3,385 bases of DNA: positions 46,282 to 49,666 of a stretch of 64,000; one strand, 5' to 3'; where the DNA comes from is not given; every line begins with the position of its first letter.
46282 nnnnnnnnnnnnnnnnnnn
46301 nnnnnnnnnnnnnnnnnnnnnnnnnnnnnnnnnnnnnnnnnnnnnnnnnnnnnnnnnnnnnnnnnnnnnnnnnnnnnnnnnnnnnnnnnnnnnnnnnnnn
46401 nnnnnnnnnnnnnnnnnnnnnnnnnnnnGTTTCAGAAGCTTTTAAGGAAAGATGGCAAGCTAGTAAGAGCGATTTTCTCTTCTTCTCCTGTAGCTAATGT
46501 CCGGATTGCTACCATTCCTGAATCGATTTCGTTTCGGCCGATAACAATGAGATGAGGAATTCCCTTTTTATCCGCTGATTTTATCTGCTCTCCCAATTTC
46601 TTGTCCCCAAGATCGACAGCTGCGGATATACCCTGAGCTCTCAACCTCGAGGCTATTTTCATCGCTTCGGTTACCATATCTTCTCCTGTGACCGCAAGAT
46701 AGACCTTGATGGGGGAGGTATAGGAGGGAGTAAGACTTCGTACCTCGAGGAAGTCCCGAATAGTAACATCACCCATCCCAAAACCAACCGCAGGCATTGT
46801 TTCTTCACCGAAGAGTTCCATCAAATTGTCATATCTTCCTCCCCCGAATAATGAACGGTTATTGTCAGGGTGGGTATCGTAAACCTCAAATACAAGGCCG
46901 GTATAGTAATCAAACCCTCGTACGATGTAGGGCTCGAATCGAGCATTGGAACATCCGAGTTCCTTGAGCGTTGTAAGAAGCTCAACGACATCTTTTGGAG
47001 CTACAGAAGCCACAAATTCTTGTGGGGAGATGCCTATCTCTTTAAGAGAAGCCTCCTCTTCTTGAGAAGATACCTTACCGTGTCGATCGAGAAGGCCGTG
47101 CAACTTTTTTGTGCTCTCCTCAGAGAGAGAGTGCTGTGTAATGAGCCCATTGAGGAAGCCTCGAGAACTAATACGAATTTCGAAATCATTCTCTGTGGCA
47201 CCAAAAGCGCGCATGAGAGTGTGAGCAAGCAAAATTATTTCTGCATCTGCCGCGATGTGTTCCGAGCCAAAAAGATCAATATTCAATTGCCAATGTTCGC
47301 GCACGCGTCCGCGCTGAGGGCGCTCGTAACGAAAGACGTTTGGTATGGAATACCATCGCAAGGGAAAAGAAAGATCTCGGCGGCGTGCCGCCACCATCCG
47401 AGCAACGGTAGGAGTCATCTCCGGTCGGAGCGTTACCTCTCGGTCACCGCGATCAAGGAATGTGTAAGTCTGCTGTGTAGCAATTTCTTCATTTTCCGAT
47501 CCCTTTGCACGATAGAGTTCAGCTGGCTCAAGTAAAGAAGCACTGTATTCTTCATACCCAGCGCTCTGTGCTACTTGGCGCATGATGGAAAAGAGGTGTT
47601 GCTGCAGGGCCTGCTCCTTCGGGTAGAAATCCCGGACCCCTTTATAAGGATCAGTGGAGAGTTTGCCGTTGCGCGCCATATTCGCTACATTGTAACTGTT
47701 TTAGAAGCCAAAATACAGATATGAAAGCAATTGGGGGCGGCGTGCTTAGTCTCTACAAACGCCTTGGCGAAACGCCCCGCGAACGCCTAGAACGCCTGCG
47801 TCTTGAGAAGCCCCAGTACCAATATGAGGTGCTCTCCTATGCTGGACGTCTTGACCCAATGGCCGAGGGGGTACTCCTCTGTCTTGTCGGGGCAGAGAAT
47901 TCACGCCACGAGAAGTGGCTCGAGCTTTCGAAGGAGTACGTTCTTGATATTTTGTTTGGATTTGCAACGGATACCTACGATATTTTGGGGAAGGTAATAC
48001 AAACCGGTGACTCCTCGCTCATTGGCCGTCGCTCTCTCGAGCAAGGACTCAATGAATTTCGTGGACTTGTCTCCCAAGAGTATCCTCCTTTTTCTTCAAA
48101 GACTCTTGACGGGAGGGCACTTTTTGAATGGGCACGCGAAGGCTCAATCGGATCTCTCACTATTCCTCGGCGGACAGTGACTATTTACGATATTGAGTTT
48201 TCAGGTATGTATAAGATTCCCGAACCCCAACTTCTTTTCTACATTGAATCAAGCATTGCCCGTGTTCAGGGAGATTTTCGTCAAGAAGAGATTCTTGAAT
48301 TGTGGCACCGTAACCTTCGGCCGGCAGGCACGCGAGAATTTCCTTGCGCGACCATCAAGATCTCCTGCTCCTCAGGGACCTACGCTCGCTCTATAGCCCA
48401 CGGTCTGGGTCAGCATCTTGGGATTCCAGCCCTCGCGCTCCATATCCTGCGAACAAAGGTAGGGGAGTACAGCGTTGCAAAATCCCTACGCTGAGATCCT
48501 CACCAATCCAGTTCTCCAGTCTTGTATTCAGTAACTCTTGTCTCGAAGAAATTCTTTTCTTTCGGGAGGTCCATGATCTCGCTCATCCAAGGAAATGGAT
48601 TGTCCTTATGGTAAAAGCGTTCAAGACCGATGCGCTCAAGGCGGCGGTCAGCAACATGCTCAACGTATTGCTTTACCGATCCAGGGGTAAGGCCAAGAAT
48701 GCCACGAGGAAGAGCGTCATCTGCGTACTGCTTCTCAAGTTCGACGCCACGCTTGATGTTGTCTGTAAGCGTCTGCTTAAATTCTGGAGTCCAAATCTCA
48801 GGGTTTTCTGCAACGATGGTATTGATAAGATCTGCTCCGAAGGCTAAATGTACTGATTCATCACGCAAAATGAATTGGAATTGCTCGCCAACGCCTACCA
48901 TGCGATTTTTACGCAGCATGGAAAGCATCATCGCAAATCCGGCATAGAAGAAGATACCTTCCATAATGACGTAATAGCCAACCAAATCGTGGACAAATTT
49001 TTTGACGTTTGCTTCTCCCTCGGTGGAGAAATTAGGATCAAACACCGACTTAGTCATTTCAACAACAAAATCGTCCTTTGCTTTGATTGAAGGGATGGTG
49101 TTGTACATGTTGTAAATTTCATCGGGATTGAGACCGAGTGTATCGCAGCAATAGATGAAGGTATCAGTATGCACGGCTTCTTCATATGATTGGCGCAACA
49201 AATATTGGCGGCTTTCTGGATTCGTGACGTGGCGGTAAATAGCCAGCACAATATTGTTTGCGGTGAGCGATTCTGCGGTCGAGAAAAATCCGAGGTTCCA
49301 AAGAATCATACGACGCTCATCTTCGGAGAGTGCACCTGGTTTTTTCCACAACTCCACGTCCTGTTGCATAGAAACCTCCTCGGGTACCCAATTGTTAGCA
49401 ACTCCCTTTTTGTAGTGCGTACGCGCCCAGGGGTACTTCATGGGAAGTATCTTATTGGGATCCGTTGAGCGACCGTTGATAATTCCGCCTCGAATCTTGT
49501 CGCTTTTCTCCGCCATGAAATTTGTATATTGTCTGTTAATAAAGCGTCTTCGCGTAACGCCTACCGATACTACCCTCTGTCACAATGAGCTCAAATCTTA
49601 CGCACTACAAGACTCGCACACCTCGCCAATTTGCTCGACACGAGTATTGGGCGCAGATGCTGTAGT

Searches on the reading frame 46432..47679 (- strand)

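Call 61: search_protein_families(library=pfam, proteins=[window:46432-47679:-], max_evalue=0.00001)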
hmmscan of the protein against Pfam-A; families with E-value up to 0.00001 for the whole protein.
window:46432-47679:- (415 aa): 3 families
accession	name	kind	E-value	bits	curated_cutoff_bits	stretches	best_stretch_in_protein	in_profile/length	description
PF13393.11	tRNA-synt_His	-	3.6e-45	155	25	2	14-201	1-181/308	Histidyl-tRNA synthetase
PF03129.25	HGTP_anticodon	-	2e-20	73.2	21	1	325-414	1-93/94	Anticodon binding domain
PF00587.30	tRNA-synt_2b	-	3.8e-09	37.3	29.3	1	72-269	1-123/179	tRNA synthetase class II core domain (G, H, P, S and T)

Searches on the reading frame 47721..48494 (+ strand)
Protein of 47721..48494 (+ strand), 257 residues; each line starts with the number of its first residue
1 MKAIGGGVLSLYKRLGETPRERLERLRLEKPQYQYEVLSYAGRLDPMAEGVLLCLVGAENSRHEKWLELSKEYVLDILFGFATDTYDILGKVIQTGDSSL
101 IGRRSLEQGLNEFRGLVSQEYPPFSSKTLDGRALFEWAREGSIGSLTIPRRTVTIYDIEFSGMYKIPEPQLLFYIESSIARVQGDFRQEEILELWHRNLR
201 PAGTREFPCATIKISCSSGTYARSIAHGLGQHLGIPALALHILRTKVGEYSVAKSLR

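Call 61: search_protein_families(library=pfam, proteins=[window:47721-48494:+], max_evalue=0.00001)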
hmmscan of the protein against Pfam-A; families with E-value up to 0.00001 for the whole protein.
window:47721-48494:+ (257 aa): 1 family
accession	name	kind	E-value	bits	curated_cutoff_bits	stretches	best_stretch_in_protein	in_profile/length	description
PF01509.24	TruB_N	-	1.5e-26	94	27.3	1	38-176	9-142/149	TruB family pseudouridylate synthase (N terminal domain)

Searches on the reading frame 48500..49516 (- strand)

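Call 61: search_protein_families(library=pfam, proteins=[window:48500-49516:-], max_evalue=0.00001)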
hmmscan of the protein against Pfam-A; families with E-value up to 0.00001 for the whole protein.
window:48500-49516:- (338 aa): 1 family
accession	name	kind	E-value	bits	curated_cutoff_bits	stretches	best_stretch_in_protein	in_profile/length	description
PF00268.27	Ribonuc_red_sm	-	1.1e-86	291.1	33.6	1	21-307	2-281/281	Ribonucleotide reductase, small chain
